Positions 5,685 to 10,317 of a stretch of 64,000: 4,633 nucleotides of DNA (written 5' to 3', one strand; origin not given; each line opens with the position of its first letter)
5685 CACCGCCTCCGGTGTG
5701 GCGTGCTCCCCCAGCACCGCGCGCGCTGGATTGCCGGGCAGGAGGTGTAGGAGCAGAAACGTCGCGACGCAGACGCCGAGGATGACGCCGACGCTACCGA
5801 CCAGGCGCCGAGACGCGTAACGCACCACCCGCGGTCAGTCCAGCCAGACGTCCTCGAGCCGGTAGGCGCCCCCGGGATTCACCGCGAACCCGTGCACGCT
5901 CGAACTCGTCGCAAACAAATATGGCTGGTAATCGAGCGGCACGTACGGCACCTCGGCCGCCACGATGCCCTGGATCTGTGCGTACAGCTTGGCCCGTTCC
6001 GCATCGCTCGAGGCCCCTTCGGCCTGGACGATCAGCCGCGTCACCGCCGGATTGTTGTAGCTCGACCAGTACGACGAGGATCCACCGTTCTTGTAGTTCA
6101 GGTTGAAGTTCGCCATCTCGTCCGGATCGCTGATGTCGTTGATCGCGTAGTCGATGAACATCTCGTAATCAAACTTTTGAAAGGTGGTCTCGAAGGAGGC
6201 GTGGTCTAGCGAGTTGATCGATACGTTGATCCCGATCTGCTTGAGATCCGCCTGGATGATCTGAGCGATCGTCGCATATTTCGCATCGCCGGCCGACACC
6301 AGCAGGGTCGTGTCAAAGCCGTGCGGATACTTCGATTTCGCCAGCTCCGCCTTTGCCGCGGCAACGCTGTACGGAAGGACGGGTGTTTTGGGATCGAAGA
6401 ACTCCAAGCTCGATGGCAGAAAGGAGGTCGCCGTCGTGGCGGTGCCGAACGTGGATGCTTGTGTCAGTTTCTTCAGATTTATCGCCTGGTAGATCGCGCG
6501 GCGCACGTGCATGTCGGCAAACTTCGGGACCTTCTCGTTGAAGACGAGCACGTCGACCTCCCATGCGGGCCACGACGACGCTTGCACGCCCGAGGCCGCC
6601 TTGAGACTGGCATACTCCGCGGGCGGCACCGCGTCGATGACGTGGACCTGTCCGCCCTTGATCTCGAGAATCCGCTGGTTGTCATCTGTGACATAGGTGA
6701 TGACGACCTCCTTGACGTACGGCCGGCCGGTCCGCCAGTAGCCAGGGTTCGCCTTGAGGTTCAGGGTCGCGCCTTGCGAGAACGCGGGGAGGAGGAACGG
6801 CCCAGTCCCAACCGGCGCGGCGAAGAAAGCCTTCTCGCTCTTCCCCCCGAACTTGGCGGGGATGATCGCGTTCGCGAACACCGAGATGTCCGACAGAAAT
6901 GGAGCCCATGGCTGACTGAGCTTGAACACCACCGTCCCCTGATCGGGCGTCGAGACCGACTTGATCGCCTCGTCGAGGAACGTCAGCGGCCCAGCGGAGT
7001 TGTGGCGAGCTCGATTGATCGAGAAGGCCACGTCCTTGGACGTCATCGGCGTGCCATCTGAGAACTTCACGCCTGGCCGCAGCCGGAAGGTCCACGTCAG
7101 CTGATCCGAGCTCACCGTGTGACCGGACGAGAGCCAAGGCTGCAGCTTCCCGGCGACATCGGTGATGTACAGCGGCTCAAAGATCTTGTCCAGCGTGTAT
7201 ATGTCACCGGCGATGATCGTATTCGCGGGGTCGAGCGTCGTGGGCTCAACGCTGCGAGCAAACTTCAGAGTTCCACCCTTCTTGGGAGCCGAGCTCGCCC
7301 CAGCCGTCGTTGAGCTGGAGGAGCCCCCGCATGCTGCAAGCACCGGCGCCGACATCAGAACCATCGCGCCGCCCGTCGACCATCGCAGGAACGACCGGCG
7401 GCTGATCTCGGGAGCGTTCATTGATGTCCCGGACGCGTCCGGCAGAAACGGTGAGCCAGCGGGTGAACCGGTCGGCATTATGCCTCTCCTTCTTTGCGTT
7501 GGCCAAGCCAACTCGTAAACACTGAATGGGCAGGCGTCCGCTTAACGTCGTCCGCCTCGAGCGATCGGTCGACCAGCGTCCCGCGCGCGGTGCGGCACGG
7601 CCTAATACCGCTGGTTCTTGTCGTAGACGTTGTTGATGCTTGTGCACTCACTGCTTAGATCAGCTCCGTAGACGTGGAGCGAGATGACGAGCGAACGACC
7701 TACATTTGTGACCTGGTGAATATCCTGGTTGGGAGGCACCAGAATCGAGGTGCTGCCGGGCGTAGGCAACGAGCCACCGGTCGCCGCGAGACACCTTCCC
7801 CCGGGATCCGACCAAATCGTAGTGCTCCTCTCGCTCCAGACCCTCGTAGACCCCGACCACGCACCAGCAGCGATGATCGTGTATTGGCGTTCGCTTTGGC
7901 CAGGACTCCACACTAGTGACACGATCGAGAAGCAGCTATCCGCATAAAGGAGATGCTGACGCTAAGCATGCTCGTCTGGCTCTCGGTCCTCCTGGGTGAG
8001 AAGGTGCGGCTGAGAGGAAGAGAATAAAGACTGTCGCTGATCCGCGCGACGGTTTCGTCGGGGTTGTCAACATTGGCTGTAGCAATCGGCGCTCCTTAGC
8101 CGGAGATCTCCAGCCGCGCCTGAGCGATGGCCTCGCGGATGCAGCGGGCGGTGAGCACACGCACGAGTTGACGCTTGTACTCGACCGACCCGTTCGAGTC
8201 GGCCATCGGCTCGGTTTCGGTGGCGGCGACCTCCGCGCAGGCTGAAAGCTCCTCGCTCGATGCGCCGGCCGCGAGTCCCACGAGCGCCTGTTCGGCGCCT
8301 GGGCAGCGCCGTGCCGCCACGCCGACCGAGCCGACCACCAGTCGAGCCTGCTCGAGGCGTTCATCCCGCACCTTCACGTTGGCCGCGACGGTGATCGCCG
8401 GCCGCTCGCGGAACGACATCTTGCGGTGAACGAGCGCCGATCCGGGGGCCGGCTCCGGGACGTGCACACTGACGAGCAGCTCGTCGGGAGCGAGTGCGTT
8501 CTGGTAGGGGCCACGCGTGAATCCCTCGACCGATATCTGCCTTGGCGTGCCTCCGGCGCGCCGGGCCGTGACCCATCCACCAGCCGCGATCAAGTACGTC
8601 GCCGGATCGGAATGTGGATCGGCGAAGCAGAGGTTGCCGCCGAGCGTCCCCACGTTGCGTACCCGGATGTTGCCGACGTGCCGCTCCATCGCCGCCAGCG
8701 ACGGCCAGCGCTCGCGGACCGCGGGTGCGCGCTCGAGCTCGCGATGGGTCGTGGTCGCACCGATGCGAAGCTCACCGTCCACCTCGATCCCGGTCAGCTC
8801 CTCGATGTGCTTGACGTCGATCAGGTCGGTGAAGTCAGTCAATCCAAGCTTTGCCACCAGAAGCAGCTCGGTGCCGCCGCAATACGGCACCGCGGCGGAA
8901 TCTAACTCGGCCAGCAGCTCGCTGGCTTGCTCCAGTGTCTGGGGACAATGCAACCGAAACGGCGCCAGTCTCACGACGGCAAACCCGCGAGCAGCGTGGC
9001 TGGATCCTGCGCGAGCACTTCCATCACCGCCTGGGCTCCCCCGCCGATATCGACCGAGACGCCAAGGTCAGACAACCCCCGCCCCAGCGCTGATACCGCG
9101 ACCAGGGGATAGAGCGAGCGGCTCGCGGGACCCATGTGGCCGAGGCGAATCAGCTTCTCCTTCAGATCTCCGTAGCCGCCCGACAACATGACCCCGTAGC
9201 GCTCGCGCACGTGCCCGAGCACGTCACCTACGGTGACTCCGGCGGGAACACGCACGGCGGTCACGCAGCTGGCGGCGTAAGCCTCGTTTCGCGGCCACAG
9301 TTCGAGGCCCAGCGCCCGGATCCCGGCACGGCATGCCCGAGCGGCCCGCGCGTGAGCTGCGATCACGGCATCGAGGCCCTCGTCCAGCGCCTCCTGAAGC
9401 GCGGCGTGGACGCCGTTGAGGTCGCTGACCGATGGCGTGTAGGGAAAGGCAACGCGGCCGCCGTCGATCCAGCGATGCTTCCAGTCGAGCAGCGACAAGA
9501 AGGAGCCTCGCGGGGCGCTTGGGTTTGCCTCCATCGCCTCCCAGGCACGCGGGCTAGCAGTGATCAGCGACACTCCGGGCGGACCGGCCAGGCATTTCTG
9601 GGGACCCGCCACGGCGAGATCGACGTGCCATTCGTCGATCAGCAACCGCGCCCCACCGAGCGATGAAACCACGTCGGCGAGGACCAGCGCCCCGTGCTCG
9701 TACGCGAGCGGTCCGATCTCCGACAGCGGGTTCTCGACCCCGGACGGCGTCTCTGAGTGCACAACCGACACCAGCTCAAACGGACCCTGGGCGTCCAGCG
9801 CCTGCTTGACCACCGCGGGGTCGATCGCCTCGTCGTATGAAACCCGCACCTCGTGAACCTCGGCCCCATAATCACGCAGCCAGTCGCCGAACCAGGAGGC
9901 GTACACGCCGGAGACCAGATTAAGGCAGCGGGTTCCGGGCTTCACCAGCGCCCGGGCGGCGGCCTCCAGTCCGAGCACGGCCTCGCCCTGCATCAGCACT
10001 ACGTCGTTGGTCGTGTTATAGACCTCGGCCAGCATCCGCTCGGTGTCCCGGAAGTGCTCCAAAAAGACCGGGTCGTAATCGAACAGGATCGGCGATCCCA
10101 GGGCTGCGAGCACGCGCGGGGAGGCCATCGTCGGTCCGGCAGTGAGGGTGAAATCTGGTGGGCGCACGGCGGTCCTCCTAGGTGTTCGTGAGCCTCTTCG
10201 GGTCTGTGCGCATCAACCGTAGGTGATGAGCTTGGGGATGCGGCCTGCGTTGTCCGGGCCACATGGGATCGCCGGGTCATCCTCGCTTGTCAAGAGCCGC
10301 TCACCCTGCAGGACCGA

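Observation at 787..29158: Vitamin B6 catabolic cluster that keeps the upper M. loti pathway but appears to use a different ring-opening route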

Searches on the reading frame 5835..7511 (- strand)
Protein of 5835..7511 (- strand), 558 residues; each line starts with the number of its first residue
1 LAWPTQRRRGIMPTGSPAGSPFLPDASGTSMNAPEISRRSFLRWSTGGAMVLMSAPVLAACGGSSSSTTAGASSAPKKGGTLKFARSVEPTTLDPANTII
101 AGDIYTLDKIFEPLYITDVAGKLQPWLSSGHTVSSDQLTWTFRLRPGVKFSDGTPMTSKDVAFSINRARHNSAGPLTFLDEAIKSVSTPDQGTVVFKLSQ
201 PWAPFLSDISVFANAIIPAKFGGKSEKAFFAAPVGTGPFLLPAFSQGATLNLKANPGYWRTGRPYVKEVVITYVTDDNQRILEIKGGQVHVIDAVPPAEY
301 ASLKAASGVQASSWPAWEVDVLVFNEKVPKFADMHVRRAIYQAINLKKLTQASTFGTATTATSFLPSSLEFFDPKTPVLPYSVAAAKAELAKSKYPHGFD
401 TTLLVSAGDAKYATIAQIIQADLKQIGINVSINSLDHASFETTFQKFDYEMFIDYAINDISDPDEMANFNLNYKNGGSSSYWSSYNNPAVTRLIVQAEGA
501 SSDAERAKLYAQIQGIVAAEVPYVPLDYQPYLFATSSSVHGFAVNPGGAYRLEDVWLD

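Call 5: search_protein_families(library=pfam, proteins=[window:5835-7511:-])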
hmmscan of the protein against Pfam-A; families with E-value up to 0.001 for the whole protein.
window:5835-7511:- (558 aa): 1 family
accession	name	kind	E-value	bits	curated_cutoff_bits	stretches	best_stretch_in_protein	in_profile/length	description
PF00496.27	SBP_bac_5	-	9.8e-87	291.9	32.4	1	122-475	1-365/368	Bacterial extracellular solute-binding proteins, family 5 Middle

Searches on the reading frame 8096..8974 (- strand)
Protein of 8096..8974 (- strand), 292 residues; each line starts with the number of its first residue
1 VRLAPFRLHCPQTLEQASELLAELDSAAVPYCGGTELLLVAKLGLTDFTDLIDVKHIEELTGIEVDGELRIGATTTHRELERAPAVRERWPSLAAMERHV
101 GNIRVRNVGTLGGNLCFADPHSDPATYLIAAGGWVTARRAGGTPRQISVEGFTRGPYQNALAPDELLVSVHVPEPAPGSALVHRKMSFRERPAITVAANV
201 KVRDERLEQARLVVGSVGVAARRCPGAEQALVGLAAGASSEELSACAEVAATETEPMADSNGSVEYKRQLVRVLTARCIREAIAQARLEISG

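Call 5: search_protein_families(library=pfam, proteins=[window:8096-8974:-])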
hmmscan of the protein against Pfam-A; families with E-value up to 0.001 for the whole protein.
window:8096-8974:- (292 aa): 2 families
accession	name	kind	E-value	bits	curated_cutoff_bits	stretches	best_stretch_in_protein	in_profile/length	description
PF00941.27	FAD_binding_5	-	2.6e-41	141.7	27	1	5-174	2-169/170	FAD binding domain in molybdopterin dehydrogenase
PF03450.22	CO_deh_flav_C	-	1.3e-13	51.4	25.5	1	193-282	15-102/102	CO dehydrogenase flavoprotein C-terminal domain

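Call 20: search_protein_families(library=ncbifam, proteins=[window:8096-8974:-], max_evalue=0.00001)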
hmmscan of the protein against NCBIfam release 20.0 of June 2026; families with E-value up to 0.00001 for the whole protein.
window:8096-8974:- (292 aa): 7 families
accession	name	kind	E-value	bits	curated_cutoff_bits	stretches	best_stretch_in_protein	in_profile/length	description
NF041019.1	glyceraldDH_beta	equivalog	4.8e-47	160.5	350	1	6-281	6-279/280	glyceraldehyde dehydrogenase subunit beta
NF043083.1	XdhB_XDHase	equivalog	3.6e-41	141.2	310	1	8-286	7-287/289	xanthine dehydrogenase subunit XdhB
NF007427.0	PRK09971.1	equivalog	1.4e-40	139.4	287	1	8-287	7-288/292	xanthine dehydrogenase FAD-binding subunit XdhB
TIGR02963.1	xanthine_xdhA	equivalog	2.7e-32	112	467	1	7-278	194-464/468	xanthine dehydrogenase small subunit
TIGR03195.1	4hydrxCoA_B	equivalog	1.8e-20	73.4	404.55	1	3-117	2-116/321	4-hydroxybenzoyl-CoA reductase subunit beta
TIGR03199.1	pucC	equivalog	6.1e-14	51.9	306.05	1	11-233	1-222/264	xanthine dehydrogenase subunit C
TIGR03312.1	Se_sel_red_FAD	hypoth_equivalog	3.5e-09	36.2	241.5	1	11-280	7-248/257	molybdopterin-dependent oxidoreductase FAD-binding subunit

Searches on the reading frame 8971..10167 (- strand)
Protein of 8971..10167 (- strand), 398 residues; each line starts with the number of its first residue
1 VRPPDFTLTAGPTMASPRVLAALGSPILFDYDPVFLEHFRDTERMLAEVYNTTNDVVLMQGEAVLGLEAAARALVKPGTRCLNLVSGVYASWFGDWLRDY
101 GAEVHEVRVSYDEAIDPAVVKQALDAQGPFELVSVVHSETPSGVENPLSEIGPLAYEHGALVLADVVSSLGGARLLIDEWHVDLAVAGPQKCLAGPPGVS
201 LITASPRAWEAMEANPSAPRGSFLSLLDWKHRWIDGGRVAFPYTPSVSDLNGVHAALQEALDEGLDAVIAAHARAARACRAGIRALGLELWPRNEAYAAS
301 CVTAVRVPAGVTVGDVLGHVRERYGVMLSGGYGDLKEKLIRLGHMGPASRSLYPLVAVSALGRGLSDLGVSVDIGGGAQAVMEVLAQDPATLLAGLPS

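Call 5: search_protein_families(library=pfam, proteins=[window:8971-10167:-])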
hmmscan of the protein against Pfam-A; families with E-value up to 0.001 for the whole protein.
window:8971-10167:- (398 aa): 1 family
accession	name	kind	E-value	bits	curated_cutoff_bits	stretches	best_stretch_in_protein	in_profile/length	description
PF00266.25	Aminotran_5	-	5.6e-22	78.7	21.5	1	37-331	43-338/371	Aminotransferase class-V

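Call 8: search_solved_structures(query=window:8971-10167:-, max_evalue=0.00001)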
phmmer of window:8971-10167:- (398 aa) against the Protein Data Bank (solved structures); distinct sequences matched with E-value up to 0.00001: 37.
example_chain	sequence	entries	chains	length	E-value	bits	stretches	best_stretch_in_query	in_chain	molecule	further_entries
2z9u_A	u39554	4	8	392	2.1e-98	333.2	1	4-388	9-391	Aspartate aminotransferase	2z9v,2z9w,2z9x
3isl_A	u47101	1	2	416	9.1e-43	150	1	7-385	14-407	Purine catabolism protein pucG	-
6pk1_A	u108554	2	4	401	1.4e-41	146.1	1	49-384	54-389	Serine--glyoxylate aminotransferase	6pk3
3nnk_A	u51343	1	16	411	9.9e-39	136.7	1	3-381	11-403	Ureidoglycine-glyoxylate aminotransferase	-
6mfb_A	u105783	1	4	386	6.7e-38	134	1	5-349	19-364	Serine--pyruvate aminotransferase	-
1vjo_A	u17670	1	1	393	9.2e-37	130.3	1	5-351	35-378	alanine--glyoxylate aminotransferase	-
2dr1_A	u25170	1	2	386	1.6e-36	129.4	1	4-347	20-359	386aa long hypothetical serine aminotransferase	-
4cbs_A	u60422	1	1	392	3.1e-36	128.5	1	6-347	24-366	SERINE--PYRUVATE AMINOTRANSFERASE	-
2yob_A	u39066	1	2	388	5.8e-36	127.6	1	4-347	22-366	SERINE--PYRUVATE AMINOTRANSFERASE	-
4cbr_A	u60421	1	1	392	5.9e-36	127.6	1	4-347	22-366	SERINE--PYRUVATE AMINOTRANSFERASE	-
7ns7_A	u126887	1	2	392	6e-36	127.6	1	4-347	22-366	L-alanine:glyoxylate aminotransferase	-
2ch1_A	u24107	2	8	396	1e-35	126.8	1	5-349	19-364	3-HYDROXYKYNURENINE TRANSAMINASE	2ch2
5f9s_A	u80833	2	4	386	1.1e-35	126.7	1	4-347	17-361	Serine--pyruvate aminotransferase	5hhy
1h0c_A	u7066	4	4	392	1.1e-35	126.7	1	4-347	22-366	SERINE--GLYOXYLATE AMINOTRANSFERASE | Serine--pyruvate aminotransferase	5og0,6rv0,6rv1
4kxk_A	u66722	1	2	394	1.2e-35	126.6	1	4-347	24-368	Serine--pyruvate aminotransferase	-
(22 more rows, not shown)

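Call 103: search_protein_families(library=ncbifam, proteins=[window:8971-10167:-], max_evalue=1e-20)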
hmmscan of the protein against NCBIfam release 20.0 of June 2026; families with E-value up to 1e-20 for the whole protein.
window:8971-10167:- (398 aa): 5 families
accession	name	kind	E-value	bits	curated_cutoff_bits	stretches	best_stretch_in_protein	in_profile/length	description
NF046070.1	PyrdoxPyrvTramin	equivalog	2.8e-130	434.4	600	1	2-368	3-367/369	pyridoxamine--pyruvate transaminase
NF045640.1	AspGlyoxATaseBhcA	equivalog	3.4e-56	190.9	650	1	10-388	10-387/395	L-aspartate--glyoxylate aminotransferase BhcA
TIGR03301.1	PhnW-AepZ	equivalog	1.4e-36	126.6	360.8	1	8-347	3-338/355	2-aminoethylphosphonate aminotransferase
NF010006.0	PRK13479.1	equivalog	7.3e-27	94.4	296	1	40-309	43-306/369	2-aminoethylphosphonate--pyruvate transaminase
TIGR02326.1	transamin_PhnW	equivalog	1e-26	93.9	400.8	1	45-330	46-328/363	2-aminoethylphosphonate--pyruvate transaminase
